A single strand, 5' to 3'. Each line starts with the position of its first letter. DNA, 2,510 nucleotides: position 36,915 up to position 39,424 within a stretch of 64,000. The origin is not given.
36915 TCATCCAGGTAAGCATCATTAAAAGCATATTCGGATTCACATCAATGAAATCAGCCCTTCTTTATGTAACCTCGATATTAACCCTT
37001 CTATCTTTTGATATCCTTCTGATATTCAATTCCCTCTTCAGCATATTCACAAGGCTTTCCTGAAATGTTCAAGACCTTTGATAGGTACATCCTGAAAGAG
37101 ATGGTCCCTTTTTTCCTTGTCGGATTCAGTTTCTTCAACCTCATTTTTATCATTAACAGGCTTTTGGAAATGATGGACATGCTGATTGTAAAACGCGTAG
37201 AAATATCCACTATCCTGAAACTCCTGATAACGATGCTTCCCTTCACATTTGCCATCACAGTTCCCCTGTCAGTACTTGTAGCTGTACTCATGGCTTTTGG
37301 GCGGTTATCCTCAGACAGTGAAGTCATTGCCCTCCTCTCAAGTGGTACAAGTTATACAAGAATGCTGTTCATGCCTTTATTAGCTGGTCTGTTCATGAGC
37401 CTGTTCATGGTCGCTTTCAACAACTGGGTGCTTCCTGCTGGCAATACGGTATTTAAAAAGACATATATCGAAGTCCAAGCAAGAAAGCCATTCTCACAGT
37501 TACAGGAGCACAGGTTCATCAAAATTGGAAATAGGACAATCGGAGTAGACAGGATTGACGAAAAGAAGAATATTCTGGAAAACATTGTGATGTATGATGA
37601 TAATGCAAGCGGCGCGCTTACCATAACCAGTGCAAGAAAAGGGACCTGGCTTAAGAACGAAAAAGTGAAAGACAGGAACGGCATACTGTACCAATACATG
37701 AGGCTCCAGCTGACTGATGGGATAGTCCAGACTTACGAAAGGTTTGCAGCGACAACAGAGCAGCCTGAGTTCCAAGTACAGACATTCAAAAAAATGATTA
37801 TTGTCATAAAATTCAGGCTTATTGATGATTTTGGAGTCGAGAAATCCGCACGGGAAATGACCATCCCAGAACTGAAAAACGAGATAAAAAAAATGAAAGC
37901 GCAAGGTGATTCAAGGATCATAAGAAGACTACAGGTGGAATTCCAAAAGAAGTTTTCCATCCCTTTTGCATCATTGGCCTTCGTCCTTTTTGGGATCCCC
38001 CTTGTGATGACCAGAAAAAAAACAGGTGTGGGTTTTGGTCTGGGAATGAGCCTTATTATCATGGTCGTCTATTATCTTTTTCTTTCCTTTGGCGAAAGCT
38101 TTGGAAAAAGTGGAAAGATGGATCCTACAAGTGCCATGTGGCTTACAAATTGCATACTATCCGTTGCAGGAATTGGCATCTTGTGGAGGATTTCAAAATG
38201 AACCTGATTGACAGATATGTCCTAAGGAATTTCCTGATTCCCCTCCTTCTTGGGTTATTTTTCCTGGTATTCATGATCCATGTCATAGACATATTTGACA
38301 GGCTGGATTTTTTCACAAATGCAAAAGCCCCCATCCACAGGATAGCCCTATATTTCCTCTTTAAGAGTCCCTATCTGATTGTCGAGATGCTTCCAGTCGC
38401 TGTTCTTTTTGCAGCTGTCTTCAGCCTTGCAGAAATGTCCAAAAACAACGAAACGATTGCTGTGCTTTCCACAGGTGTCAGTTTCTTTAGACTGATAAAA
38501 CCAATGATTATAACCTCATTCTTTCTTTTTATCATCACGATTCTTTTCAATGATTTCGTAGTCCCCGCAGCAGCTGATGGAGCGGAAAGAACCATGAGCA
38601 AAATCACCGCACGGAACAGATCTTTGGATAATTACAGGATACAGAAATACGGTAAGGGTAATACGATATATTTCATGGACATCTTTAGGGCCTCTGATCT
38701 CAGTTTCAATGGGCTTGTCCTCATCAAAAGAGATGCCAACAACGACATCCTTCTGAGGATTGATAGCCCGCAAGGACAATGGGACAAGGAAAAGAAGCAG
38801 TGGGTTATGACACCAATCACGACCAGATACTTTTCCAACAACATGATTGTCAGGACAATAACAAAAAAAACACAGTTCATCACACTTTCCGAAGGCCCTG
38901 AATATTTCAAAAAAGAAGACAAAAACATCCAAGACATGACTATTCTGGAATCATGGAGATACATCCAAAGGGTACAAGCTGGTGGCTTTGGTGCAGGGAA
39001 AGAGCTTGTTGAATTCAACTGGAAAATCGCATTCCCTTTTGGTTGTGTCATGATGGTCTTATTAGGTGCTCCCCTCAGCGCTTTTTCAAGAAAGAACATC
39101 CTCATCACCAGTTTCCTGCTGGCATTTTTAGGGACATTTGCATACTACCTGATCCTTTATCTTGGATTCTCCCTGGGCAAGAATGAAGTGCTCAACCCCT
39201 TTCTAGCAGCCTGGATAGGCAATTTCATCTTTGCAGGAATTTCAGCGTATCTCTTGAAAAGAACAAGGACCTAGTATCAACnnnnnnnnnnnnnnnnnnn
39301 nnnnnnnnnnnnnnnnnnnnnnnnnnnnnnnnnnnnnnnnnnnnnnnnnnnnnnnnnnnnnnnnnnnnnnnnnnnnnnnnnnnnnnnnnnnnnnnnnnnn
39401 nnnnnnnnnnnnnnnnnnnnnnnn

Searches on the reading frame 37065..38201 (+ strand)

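Call 89: search_protein_families(library=pfam, proteins=[window:37065-38201:+], max_evalue=0.00001)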
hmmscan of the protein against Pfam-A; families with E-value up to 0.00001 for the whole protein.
window:37065-38201:+ (378 aa): 1 family
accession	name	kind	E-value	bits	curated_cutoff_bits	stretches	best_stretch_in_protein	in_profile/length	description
PF03739.19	LptF_LptG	-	4e-84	283.1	27.9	1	7-375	1-353/353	Lipopolysaccharide export system permease LptF/LptG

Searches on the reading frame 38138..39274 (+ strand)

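Call 90: search_protein_families(library=pfam, proteins=[window:38138-39274:+], max_evalue=0.00001)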
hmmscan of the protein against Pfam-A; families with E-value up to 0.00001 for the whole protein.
window:38138-39274:+ (378 aa): 1 family
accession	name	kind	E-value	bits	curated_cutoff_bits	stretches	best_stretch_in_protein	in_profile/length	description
PF03739.19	LptF_LptG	-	1.2e-79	268.3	27.9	1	26-375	1-353/353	Lipopolysaccharide export system permease LptF/LptG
